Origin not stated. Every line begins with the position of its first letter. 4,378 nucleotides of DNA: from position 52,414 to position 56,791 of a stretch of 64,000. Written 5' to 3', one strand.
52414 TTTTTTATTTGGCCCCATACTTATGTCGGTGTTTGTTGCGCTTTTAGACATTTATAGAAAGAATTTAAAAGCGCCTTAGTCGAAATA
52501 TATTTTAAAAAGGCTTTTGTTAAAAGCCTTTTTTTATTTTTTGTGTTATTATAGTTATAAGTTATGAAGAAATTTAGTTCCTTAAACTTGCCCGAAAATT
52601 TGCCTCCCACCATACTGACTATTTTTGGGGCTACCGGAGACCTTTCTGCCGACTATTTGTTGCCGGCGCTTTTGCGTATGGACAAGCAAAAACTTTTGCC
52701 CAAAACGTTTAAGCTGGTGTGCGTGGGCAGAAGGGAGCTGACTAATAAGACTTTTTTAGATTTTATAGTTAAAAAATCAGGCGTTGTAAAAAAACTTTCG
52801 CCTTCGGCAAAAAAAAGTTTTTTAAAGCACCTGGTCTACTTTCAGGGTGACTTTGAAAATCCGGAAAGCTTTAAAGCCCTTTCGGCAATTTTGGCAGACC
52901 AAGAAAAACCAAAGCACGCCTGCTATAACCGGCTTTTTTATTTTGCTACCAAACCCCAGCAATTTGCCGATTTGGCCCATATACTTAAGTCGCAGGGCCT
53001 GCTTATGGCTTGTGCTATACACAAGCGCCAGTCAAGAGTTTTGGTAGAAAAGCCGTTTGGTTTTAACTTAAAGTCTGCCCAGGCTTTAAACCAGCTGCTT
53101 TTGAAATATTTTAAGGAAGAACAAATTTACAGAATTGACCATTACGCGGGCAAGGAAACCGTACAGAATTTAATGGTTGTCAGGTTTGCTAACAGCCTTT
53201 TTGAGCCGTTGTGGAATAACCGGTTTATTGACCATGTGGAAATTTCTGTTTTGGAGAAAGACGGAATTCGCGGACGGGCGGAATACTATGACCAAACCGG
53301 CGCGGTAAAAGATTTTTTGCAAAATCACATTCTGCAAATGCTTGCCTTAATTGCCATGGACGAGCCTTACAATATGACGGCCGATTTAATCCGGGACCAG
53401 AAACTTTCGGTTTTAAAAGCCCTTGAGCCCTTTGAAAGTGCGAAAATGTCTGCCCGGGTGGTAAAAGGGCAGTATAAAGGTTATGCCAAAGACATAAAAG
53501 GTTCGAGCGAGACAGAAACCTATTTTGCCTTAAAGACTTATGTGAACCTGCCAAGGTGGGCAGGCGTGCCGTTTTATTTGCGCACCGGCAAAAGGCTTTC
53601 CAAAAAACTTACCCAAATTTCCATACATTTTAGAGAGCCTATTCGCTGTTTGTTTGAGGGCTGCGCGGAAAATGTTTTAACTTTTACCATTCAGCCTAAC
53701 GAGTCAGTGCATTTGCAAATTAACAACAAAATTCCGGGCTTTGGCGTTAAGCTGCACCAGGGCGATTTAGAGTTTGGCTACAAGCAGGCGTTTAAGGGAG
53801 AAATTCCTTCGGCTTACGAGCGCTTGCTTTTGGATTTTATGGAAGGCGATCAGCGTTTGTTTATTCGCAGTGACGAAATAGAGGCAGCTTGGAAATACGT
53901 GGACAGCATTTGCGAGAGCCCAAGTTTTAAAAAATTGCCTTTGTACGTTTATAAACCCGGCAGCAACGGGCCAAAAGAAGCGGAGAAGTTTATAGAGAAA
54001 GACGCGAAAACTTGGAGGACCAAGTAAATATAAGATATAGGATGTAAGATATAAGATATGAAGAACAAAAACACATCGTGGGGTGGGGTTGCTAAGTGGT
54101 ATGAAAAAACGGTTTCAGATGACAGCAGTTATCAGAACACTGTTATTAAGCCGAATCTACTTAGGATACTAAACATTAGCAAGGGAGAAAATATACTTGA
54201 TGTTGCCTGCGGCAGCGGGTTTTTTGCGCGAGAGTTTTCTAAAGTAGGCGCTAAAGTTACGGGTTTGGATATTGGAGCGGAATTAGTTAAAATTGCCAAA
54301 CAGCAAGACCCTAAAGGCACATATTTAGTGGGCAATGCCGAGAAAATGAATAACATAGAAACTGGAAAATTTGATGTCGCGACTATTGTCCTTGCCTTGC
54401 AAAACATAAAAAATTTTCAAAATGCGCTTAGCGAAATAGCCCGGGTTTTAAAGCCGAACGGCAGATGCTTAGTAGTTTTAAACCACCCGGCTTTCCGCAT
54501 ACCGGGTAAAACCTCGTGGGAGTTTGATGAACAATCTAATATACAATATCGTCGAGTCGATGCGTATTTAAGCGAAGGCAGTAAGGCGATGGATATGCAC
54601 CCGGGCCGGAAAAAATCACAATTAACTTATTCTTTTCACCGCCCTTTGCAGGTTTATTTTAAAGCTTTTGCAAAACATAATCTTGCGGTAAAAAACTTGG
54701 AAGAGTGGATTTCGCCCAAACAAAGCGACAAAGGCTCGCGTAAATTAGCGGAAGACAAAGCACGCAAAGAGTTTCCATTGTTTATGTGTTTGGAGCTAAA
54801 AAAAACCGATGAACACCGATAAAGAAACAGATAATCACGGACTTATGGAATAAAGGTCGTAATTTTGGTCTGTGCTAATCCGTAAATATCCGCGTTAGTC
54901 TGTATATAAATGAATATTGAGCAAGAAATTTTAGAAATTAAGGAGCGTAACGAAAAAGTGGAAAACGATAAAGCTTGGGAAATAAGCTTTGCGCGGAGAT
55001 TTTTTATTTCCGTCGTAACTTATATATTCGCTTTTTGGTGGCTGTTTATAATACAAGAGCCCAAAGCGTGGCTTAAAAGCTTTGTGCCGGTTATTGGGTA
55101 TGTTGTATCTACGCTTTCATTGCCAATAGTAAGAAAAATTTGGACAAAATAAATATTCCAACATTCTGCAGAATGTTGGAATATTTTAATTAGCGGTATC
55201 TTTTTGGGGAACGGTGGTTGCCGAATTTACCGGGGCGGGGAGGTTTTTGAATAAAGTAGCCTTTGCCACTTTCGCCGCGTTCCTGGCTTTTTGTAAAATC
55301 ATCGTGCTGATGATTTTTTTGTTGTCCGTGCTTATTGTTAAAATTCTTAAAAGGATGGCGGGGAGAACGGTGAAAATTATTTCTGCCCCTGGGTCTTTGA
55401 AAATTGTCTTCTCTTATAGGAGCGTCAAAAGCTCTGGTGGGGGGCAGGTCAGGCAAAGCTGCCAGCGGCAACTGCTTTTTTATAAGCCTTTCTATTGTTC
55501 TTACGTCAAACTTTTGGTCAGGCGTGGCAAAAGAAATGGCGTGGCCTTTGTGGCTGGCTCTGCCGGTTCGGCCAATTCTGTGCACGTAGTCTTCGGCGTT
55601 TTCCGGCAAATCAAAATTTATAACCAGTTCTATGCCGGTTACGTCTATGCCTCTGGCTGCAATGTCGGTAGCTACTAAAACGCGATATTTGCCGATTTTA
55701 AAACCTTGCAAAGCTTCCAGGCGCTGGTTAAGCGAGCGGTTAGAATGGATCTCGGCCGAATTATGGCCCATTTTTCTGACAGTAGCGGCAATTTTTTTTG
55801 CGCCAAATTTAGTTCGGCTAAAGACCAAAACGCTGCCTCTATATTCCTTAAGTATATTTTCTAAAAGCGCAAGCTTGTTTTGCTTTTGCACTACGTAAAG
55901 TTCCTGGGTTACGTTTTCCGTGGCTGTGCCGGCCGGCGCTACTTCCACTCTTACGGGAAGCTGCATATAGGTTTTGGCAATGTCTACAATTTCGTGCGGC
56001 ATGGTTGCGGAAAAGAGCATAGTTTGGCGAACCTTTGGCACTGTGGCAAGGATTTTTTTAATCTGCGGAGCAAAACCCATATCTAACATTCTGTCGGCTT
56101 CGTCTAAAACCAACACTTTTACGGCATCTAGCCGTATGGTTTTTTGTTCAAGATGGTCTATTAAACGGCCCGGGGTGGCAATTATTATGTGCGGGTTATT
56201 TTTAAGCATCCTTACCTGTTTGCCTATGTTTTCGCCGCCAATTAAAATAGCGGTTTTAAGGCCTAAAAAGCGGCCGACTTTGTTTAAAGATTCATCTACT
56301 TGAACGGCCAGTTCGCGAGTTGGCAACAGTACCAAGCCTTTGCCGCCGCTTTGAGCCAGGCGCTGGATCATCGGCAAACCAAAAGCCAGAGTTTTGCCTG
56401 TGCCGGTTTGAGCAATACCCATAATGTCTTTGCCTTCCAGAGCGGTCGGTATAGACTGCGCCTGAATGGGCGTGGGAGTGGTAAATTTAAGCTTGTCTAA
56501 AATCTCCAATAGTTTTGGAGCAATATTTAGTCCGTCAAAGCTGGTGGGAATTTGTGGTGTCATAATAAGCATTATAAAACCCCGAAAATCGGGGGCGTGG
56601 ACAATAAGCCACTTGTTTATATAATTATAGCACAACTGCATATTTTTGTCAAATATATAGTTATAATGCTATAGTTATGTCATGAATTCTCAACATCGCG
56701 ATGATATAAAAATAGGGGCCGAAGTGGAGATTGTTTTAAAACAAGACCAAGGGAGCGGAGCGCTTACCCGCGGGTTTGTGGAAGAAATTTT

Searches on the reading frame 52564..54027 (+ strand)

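Call 22: search_protein_families(library=ncbifam, proteins=[window:52564-54027:+], max_evalue=1e-10)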
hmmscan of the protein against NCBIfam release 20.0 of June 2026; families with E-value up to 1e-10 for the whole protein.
window:52564-54027:+ (487 aa): 3 families
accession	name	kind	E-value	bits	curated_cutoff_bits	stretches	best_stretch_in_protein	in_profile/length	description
TIGR00871.1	zwf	equivalog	9.8e-156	519.2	400.6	1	15-486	2-485/486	glucose-6-phosphate dehydrogenase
NF009492.0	PRK12853.1-3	equivalog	1.5e-98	330.8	428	1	15-479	9-466/472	glucose-6-phosphate dehydrogenase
NF004331.0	PRK05722.2-1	equivalog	5.3e-73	246.7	622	1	18-464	6-410/425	glucose-6-phosphate dehydrogenase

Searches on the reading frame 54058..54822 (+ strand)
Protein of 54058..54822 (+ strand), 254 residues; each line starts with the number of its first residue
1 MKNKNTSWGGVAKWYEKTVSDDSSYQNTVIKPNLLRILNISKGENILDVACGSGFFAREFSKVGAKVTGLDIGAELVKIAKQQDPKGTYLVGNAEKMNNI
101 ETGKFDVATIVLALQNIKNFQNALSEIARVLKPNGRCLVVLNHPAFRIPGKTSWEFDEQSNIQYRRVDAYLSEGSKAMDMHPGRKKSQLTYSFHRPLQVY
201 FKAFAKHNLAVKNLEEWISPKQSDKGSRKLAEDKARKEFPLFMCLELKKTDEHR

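Call 62: search_protein_families(library=pfam, proteins=[window:54058-54822:+])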
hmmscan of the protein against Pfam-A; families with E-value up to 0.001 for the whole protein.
window:54058-54822:+ (254 aa): 11 families
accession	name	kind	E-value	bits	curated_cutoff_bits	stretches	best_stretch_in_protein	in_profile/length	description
PF08241.18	Methyltransf_11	-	5.3e-22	78.7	21.2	1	47-138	1-94/95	Methyltransferase domain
PF13649.12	Methyltransf_25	-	1.2e-17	64.8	27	1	46-135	1-97/97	Methyltransferase domain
PF01209.24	Ubie_methyltran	-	3.8e-16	59.6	20.1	1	28-140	33-152/233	ubiE/COQ5 methyltransferase family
PF13847.12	Methyltransf_31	-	3.9e-16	59.5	27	1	40-139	1-109/145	Methyltransferase domain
PF13489.12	Methyltransf_23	-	3.1e-15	56.7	27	1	27-140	6-117/164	Methyltransferase domain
PF08242.18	Methyltransf_12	-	1e-12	49.1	30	1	47-137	1-98/98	Methyltransferase domain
PF07021.18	MetW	-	0.00028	21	21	1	40-132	11-103/193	Methionine biosynthesis protein MetW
PF01555.25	N6_N4_Mtase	-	0.00036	21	26.7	0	41-82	180-221/221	DNA methylase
PF02353.26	CMAS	-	0.00068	19.5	27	1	34-83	54-104/273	Mycolic acid cyclopropane synthetase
PF05175.20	MTS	-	0.0007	19.7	23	0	34-143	23-142/170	Methyltransferase small domain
PF03848.20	TehB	-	0.0009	19.2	20.4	0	24-159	12-152/193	Tellurite resistance protein TehB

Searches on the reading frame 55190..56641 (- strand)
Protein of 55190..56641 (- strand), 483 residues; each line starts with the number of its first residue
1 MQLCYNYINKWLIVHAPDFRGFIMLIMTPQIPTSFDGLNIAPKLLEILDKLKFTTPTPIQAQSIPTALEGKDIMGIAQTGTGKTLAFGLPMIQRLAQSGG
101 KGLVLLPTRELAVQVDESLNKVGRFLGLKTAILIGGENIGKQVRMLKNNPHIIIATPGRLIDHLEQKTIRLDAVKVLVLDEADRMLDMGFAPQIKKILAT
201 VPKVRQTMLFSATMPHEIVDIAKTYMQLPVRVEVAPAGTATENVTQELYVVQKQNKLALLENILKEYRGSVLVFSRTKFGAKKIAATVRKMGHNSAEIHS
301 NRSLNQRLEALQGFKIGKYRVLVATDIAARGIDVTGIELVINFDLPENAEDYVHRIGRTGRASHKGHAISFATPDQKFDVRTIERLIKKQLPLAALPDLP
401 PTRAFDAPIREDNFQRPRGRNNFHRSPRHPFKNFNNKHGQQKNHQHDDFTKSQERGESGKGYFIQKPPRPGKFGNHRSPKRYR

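Call 22: search_protein_families(library=ncbifam, proteins=[window:55190-56641:-], max_evalue=1e-10)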
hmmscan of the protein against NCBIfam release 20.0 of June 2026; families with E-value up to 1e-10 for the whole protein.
window:55190-56641:- (483 aa): 19 families
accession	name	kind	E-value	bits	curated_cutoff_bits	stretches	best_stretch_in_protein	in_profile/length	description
NF053631.1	RNA_helic_CshA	equivalog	9.9e-124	413.5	646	1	35-396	1-365/434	degradosome RNA helicase CshA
NF007882.0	PRK10590.1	equivalog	6.4e-115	384.7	743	1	34-459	2-437/456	ATP-dependent RNA helicase RhlE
NF008744.0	PRK11776.1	equivalog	4.9e-113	378.1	524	1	33-400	4-374/460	ATP-dependent RNA helicase DbpA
NF053710.1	RNA_heli_RhlE2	exception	4.3e-111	372.3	925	1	34-453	2-428/635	RNA helicase RhlE2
NF053711.1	RNA_heli_RhlE1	exception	9.8e-109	364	750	1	35-401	3-377/434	RNA helicase RhlE1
NF008394.0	PRK11192.1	equivalog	1.7e-100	336.9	507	1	33-448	3-421/441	ATP-dependent RNA helicase SrmB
NF002340.1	PRK01297.1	equivalog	1.3e-99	333.6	564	1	33-390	1-371/372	ATP-dependent RNA helicase RhlB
NF053636.1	DDHlcsCsdAPsy1082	equivalog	3.5e-98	329.4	890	1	34-474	4-452/512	DEAD/DEAH box helicase CsdA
NF008642.0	PRK11634.1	equivalog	2.8e-92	310.1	989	1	31-398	4-375/628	DEAD/DEAH family ATP-dependent RNA helicase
NF003419.0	PRK04837.1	equivalog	3.3e-92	309.4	588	1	34-397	10-385/424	ATP-dependent RNA helicase RhlB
NF003390.0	PRK04537.1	equivalog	1.8e-85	288.1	732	1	33-396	9-385/572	ATP-dependent RNA helicase RhlB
NF010337.0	PRK13766.1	equivalog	2.8e-22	78.7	610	0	67-184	28-143/781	Hef nuclease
TIGR01389.1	recQ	equivalog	8.2e-21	74.1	640.2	1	58-385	16-342/591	DNA helicase RecQ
TIGR00614.1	recQ_fam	subfamily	3.5e-20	72.3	219.8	1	53-387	9-342/470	RecQ family ATP-dependent DNA helicase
TIGR04121.1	DEXH_lig_assoc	equivalog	9.2e-19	66.6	850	1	55-369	13-353/804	ligase-associated DNA damage response DEXH box helicase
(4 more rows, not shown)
